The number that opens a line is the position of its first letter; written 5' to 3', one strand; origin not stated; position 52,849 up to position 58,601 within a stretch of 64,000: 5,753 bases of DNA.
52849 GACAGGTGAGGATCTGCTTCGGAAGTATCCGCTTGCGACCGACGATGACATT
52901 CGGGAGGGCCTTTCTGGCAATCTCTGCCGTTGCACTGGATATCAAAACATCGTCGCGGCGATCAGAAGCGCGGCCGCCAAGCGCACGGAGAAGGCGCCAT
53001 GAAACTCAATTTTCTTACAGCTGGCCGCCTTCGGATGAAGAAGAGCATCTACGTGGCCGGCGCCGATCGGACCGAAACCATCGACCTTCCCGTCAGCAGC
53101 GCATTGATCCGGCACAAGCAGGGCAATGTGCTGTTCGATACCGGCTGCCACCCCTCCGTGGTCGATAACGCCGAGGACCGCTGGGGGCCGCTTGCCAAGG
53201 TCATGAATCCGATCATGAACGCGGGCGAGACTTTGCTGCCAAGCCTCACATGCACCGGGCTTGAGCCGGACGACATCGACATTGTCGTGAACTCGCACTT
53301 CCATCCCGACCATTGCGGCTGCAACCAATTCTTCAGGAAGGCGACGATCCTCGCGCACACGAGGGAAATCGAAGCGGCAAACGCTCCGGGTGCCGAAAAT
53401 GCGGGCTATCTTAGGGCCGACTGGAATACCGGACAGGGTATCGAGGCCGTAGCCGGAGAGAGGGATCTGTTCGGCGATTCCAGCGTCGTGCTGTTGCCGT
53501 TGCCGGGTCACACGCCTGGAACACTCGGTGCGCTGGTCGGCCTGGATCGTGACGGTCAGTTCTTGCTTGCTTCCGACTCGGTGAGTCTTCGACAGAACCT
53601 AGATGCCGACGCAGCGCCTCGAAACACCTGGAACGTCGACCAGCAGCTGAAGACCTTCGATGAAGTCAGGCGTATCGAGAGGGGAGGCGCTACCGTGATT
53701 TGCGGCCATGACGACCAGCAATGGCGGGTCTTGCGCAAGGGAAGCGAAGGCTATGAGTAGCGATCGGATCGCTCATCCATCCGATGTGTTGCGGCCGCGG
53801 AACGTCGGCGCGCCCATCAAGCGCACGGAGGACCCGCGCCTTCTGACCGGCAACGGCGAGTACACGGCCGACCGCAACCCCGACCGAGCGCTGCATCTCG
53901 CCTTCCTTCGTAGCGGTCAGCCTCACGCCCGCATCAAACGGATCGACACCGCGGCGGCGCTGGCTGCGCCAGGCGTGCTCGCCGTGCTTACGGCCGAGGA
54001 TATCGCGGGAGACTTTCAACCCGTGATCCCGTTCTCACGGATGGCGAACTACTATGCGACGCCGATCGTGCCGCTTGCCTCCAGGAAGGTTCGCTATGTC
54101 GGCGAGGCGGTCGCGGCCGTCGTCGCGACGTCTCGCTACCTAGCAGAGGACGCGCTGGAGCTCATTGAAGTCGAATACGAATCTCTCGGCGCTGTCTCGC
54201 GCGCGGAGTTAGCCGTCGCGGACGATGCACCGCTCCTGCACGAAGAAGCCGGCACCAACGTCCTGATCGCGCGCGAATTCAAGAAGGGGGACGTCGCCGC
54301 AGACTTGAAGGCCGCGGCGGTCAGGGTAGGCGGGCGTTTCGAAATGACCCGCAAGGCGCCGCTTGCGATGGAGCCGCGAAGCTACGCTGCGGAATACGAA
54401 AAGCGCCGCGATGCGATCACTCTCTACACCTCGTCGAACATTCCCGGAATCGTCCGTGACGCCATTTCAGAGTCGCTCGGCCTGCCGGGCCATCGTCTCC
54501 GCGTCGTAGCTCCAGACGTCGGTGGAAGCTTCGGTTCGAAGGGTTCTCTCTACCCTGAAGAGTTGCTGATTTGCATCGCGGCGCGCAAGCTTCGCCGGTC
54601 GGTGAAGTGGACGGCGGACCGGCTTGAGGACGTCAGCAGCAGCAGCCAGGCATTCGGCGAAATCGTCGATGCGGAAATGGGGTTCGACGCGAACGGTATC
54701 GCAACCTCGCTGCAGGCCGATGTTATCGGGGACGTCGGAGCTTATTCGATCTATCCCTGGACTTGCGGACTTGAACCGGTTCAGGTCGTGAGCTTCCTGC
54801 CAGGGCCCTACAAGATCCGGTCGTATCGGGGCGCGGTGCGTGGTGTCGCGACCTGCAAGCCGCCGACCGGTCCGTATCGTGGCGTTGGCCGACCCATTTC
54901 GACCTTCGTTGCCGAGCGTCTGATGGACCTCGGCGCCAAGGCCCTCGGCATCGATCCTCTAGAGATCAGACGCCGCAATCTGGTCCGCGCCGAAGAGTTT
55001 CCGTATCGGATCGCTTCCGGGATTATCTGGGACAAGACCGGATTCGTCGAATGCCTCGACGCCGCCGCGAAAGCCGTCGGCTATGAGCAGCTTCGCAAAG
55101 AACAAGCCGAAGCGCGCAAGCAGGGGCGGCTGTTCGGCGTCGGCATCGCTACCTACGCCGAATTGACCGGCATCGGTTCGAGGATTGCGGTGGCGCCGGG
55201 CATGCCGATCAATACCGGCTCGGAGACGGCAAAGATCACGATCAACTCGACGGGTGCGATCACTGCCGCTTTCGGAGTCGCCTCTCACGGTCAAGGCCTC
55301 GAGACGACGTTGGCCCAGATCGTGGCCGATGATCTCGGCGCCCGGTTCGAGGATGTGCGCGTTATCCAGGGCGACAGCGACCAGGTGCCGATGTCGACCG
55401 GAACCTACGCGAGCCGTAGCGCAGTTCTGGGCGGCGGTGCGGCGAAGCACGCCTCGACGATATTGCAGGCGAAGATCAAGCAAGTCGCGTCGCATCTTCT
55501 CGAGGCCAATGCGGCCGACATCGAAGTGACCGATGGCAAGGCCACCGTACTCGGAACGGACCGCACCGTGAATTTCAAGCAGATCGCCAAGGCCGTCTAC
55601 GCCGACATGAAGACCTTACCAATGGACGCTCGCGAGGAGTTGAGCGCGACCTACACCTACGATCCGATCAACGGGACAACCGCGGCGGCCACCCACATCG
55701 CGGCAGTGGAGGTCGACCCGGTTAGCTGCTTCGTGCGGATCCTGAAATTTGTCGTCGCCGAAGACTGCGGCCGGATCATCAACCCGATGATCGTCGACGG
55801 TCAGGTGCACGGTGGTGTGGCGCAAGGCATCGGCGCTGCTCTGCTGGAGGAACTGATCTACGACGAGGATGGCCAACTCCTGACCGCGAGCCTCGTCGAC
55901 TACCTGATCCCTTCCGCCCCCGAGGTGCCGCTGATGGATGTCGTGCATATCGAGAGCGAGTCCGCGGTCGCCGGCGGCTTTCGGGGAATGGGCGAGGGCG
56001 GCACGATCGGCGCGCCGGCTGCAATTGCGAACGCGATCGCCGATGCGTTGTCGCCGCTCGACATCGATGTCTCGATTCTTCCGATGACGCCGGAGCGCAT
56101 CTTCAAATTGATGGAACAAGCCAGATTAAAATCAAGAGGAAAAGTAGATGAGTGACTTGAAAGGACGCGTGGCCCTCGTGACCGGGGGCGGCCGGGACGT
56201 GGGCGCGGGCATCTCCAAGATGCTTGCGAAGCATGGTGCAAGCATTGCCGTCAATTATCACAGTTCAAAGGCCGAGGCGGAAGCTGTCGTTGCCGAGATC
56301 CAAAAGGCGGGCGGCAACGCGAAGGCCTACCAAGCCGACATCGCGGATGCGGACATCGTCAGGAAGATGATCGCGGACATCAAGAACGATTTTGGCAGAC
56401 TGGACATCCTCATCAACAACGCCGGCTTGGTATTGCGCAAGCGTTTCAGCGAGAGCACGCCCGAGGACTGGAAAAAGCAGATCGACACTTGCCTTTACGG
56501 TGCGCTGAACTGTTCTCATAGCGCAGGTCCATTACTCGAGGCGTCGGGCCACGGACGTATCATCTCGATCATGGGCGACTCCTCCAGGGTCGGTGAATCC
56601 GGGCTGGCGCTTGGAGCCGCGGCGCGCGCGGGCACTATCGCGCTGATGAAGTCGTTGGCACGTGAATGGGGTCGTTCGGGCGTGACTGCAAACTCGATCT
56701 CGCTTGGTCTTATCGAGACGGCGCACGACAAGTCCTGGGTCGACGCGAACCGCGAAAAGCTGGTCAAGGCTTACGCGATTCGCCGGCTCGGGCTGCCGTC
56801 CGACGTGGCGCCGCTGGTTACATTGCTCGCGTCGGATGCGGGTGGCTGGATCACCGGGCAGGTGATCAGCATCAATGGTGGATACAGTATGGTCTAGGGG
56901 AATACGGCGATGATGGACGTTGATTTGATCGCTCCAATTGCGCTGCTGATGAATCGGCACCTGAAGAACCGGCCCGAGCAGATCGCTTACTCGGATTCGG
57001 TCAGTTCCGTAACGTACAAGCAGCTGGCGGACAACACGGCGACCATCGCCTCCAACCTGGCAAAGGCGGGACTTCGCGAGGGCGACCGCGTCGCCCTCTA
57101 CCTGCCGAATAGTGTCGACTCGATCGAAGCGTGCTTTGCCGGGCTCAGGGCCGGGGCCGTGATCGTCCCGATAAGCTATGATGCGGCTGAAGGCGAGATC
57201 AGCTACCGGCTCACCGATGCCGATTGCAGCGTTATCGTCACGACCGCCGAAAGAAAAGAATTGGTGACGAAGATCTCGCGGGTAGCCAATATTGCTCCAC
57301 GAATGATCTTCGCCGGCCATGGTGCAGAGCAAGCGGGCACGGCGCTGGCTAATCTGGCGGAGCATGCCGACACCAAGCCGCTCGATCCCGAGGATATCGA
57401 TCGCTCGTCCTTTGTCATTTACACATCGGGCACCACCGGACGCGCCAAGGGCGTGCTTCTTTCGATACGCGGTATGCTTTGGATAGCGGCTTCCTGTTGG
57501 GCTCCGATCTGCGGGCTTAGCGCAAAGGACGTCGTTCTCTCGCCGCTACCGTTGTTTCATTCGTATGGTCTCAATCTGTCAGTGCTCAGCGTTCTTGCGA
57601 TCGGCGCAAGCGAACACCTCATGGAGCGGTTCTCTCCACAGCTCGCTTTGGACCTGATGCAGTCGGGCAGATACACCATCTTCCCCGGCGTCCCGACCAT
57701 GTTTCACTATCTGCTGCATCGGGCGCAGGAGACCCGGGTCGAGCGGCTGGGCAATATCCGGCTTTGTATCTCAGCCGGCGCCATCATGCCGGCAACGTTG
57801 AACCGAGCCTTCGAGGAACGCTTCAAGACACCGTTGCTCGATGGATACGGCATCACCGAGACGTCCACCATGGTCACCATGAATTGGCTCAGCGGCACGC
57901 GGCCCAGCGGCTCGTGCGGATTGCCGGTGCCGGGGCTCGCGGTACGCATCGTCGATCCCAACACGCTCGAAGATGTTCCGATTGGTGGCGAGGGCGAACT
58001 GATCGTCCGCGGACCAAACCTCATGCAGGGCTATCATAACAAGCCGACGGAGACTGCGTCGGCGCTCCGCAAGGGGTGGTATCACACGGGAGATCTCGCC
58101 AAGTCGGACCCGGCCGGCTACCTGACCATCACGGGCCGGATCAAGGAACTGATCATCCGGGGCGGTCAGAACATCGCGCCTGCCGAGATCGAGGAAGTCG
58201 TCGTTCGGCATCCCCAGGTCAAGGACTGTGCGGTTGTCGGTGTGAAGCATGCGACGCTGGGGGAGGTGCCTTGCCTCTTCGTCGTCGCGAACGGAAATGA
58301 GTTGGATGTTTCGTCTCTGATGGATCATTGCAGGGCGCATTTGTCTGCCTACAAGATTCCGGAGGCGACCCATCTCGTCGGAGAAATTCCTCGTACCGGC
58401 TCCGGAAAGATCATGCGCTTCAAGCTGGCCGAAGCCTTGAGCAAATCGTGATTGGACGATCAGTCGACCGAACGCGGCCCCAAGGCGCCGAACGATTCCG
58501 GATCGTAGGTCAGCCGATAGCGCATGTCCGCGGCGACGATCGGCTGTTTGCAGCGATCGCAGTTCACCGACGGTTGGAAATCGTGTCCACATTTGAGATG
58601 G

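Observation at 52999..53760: Lactonase gene inserted between the small and large subunit genes of a Mo hydroxylase, translationally coupled on both sides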

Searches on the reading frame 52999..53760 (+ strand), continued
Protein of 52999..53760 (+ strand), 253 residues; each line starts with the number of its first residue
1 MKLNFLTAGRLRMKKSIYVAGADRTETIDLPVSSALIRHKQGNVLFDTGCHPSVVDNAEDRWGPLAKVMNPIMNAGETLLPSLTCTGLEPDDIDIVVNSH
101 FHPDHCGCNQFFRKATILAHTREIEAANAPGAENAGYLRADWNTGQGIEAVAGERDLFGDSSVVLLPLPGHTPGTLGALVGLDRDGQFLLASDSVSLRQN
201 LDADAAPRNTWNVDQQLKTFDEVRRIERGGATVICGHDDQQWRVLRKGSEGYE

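Call 54: search_protein_families(library=pfam, proteins=[P0219, P0140, P0086, P0191, L003:18726-19166:+], max_evalue=0.001)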
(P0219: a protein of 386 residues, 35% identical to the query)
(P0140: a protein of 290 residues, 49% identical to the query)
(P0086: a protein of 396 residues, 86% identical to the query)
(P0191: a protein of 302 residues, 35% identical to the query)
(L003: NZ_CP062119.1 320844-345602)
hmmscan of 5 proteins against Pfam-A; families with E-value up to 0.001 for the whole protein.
P0219 (386 aa): 1 family
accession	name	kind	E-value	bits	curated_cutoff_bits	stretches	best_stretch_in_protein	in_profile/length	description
PF00753.33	Lactamase_B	-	1e-21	78.2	22.7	1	160-363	5-191/196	Metallo-beta-lactamase superfamily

P0140 (290 aa): 2 families
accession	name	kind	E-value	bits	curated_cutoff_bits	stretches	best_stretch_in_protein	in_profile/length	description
PF00753.33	Lactamase_B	-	9e-13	49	22.7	1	117-265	28-189/196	Metallo-beta-lactamase superfamily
PF12706.13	Lactamase_B_2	-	1.4e-07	31.8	27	1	128-259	26-171/200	Beta-lactamase superfamily domain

P0086 (396 aa): 4 families
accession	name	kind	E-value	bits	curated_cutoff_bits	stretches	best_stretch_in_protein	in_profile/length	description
PF01799.25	Fer2_2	-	3e-30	104.6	30.3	1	76-149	1-75/75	[2Fe-2S] binding domain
PF00753.33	Lactamase_B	-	1.8e-21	77.4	22.7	1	172-369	3-187/196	Metallo-beta-lactamase superfamily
PF00111.32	Fer2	-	8.5e-09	35.7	21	1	7-61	1-54/77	2Fe-2S iron-sulfur cluster binding domain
PF13085.11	Fer2_3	-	1.9e-05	25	27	1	41-79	51-88/107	2Fe-2S iron-sulfur cluster binding domain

P0191 (302 aa): 1 family
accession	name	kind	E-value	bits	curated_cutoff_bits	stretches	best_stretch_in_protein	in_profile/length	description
PF00753.33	Lactamase_B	-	3.1e-18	66.9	22.7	1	75-286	5-196/196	Metallo-beta-lactamase superfamily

L003:18726-19166:+ (146 aa): 2 families
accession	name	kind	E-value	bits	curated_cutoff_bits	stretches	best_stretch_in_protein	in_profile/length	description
PF13279.12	4HBT_2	-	2.7e-15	57.3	25.5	1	22-139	2-121/122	Thioesterase-like superfamily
PF03061.28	4HBT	-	9.9e-12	45.4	20.6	1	29-109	1-76/79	Thioesterase superfamily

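Call 55: find_encoding_contigs(protein=P0086, flank=3000, max_places=3)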
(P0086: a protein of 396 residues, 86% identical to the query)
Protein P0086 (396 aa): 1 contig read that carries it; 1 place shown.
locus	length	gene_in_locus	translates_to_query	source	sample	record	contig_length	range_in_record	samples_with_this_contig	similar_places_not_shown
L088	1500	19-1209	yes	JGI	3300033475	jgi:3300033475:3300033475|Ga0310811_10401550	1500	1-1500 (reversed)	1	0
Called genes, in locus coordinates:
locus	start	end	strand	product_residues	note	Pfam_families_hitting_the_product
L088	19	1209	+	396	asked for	PF00111:Fer2, PF13085:Fer2_3 (faint), PF01799:Fer2_2, PF00753:Lactamase_B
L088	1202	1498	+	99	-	?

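Call 63: search_protein_families(library=pfam, proteins=[L019:1045-1677:+, L019:93-1100:+, L019:5815-7206:+, L019:7256-8521:+, L015:7998-9230:-, L015:7500-9434:+, L015:9217-9726:+, L015:10753-12156:-, L015:11882-13828:-, L015:10702-11421:+], max_evalue=0.00001)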
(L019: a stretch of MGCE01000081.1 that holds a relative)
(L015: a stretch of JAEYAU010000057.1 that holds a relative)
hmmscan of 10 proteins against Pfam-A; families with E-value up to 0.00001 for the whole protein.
L019:1045-1677:+ (210 aa): 2 families
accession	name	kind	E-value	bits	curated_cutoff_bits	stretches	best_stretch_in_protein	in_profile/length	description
PF13193.12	AMP-binding_C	-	1.9e-25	90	24.5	1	120-198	1-76/76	AMP-binding enzyme C-terminal domain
PF00501.34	AMP-binding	-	2.6e-10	40.1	29.9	1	3-70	315-384/384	AMP-binding enzyme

L019:93-1100:+ (336 aa): 1 family
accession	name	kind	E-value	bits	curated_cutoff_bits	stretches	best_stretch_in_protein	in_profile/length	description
PF00501.34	AMP-binding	-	4.3e-52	177.6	29.9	1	49-309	3-276/384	AMP-binding enzyme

L019:5815-7206:+ (463 aa): 3 families
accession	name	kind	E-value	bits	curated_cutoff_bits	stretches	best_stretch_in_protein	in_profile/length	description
PF01979.26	Amidohydro_1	-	3.5e-49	168.3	25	1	59-420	1-344/345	Amidohydrolase family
PF07969.17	Amidohydro_3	-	2.6e-20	73.8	29.7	1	90-421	147-471/472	Amidohydrolase family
PF22039.1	HUTI_composite_bact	-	3.3e-08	33.4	25.5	1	25-49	1-25/26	Imidazolonepropionase-like composite domain, bacteria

L019:7256-8521:+ (421 aa): 1 family
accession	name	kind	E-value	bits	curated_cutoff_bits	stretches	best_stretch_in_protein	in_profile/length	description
PF04909.20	Amidohydro_2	-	1.2e-40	140.6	26.4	1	147-420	1-289/289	Amidohydrolase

L015:7998-9230:- (410 aa): 0 families

L015:7500-9434:+ (644 aa): 0 families

L015:9217-9726:+ (169 aa): 0 families

L015:10753-12156:- (467 aa): 0 families

L015:11882-13828:- (648 aa): 2 families
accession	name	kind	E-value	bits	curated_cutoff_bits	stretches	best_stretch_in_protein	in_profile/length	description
PF02518.31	HATPase_c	-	7.6e-23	81.5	26.4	1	504-610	3-110/111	Histidine kinase-, DNA gyrase B-, and HSP90-like ATPase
PF00512.31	HisKA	-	8.9e-06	26.1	26.9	0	394-458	5-64/66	His Kinase A (phospho-acceptor) domain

L015:10702-11421:+ (239 aa): 1 family
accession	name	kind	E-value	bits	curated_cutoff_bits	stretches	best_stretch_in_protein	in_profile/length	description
PF03009.23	GDPD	-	7.9e-06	26.6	23.6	0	31-77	1-45/244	Glycerophosphoryl diester phosphodiesterase family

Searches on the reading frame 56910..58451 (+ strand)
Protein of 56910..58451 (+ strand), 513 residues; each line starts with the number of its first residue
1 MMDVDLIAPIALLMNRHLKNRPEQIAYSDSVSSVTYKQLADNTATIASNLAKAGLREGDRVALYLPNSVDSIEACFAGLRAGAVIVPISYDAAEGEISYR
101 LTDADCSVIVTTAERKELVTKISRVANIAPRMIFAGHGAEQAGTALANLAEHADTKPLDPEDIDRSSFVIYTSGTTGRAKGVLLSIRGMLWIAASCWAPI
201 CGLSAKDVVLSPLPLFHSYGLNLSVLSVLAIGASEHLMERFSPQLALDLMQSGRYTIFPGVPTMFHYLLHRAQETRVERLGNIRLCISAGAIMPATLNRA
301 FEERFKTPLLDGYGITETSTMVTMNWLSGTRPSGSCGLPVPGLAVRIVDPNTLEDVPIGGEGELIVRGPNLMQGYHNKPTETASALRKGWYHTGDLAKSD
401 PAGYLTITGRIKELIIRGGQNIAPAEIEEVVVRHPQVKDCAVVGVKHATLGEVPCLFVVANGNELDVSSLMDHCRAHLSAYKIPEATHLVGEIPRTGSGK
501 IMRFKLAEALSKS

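Call 6: search_protein_families(library=pfam, proteins=[window:56910-58451:+])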
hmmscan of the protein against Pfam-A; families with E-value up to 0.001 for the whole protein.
window:56910-58451:+ (513 aa): 2 families
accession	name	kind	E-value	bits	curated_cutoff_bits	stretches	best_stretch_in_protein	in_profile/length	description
PF00501.34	AMP-binding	-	1.6e-89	300.8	29.9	1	16-376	3-384/384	AMP-binding enzyme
PF13193.12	AMP-binding_C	-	2.6e-20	73.5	24.5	1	426-500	1-76/76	AMP-binding enzyme C-terminal domain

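Call 8: search_protein_families(library=ncbifam, proteins=[window:56910-58451:+])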
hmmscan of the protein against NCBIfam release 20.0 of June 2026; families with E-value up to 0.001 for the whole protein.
window:56910-58451:+ (513 aa): 110 families (the best 25 are shown)
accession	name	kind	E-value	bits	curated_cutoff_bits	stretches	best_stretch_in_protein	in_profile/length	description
NF004837.0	PRK06187.1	subfamily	2.8e-126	421.9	476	1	10-511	10-523/531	long-chain-fatty-acid--CoA ligase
NF004114.0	PRK05605.1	equivalog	3.2e-102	342.7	766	2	162-512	219-571/575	long-chain-fatty-acid--CoA ligase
NF005702.0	PRK07514.1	subfamily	2.5e-101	339.5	558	1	15-506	11-496/506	malonyl-CoA synthase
NF005307.0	PRK06839.1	equivalog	9e-101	337.9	748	1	10-510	4-493/496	o-succinylbenzoate--CoA ligase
NF006182.0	PRK08316.1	subfamily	5.4e-96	322.1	663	1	10-510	13-517/523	fatty acyl-CoA synthetase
NF005801.1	PRK07656.1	equivalog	6.1e-88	295.6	657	1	20-506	13-499/500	FadD3 family acyl-CoA ligase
NF002966.0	PRK03640.1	equivalog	2.2e-87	293.7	556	1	16-511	10-481/483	o-succinylbenzoate--CoA ligase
NF004511.1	PRK05852.1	equivalog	3e-87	293.4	650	1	13-508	4-502/505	FadD7 family fatty acid--CoA ligase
NF006181.0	PRK08314.1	subfamily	1.4e-86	291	705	2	159-509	199-553/563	long-chain-fatty-acid--CoA ligase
NF009233.0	PRK12583.1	subfamily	4.6e-86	289.4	832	2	168-509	205-549/558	fatty acid CoA ligase family protein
NF004808.0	PRK06155.1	equivalog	7.9e-86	288.4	722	1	11-509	24-521/542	ATP-dependent acyl-CoA ligase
NF052269.1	Staph_lig_FadD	equivalog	3.2e-83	279.8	650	1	32-510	26-493/499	long-chain-fatty-acid--CoA ligase FadD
NF006572.0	PRK09088.1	equivalog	4.4e-83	279.6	696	1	17-511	10-488/491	acyl-CoA synthetase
NF004758.0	PRK06087.1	equivalog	1.4e-82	277.8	736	1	16-511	32-536/548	medium-chain fatty-acid--CoA ligase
NF006523.0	PRK08974.1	equivalog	1.2e-81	274.6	884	2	166-508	208-551/561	long-chain-fatty-acid--CoA ligase FadD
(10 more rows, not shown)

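Call 37: search_solved_structures(query=window:56910-58448:+, max_evalue=1e-40)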
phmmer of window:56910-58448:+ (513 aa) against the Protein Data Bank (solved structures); distinct sequences matched with E-value up to 1e-40: 73 (the best 60 are shown).
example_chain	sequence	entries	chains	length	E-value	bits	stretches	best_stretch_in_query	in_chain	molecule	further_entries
8weu_A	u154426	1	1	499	1.5e-76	261.1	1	20-505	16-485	Fatty-acyl-CoA synthase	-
8wev_A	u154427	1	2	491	1.7e-76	261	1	20-505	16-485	Feruloyl-CoA Synthetase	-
4fuq_A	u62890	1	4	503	5.5e-71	242.8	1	22-508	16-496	Malonyl CoA synthetase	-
4fut_A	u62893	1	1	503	3.6e-70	240.1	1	22-508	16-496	Malonyl CoA synthetase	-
4gxr_A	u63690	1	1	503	3.3e-69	236.9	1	22-508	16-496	Malonyl CoA synthetase, Benzoate-CoA ligase Chimeric protein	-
4gxq_A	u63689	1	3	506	3.6e-69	236.8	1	22-508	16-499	Malonyl CoA synthetase, Benzoate-CoA ligase Chimeric protein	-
3r44_A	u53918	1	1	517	3e-65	223.9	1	20-511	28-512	fatty acyl CoA synthetase FADD13 (FATTY-ACYL-CoA SYNTHETASE)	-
5ie0_A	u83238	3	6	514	8.9e-65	222.3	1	14-508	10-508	Oxalate--CoA ligase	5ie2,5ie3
8r2q_A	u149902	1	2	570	1.7e-63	218.1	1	14-506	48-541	Probable fatty-acid-CoA ligase FadD5 (Fatty-acid-CoA synthetase) (Fatty-acid-CoA synthase)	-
6mfy_A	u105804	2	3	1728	5.5e-62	213.1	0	14-507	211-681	Linear gramicidin synthase subunit A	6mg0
6mfz_A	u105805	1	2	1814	6.8e-62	212.8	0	14-507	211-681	Linear gramicidin synthase subunit A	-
9be3_A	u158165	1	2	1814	6.8e-62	212.8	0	14-507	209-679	Linear gramicidin synthase subunit A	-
9be4_A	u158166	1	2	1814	6.8e-62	212.8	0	14-507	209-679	Linear gramicidin synthase subunit A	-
9meh_A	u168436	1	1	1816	6.8e-62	212.8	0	14-507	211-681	Linear gramicidin synthase subunit A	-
6qjz_A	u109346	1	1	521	1.2e-60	208.7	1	34-509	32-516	oxalyl CoA-synthetase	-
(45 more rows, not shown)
